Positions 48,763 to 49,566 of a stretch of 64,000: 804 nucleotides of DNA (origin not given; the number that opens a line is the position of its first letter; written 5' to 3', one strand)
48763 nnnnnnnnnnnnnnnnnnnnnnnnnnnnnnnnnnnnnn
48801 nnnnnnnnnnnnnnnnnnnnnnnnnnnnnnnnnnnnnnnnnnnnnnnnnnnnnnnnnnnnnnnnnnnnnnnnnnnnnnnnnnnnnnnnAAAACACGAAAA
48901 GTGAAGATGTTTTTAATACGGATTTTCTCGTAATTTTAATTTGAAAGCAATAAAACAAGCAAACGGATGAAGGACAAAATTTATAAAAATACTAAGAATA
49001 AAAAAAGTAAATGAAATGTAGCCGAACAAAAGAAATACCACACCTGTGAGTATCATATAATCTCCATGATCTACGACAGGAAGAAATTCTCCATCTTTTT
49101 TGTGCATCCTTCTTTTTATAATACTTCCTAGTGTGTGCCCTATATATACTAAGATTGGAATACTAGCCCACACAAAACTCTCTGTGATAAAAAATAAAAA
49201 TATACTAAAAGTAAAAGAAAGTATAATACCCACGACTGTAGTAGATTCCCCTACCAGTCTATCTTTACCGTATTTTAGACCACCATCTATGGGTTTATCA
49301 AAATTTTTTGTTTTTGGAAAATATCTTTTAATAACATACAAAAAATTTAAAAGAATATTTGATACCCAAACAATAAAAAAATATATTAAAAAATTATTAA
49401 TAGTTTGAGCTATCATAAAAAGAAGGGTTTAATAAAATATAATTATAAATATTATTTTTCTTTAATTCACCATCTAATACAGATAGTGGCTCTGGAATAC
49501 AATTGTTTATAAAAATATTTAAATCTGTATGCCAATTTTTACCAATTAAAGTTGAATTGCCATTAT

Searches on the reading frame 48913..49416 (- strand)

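Call 66: search_protein_families(library=pfam, proteins=[window:48913-49416:-], max_evalue=0.01)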
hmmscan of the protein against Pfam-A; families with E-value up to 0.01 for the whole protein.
window:48913-49416:- (167 aa): 2 families
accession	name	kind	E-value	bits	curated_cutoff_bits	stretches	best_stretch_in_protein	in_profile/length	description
PF01864.22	CarS-like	-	3.4e-08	34.1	22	1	67-167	79-175/175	CDP-archaeol synthase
PF20447.3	DUF6704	-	0.0059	17.2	27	1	58-105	12-59/68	Family of unknown function (DUF6704)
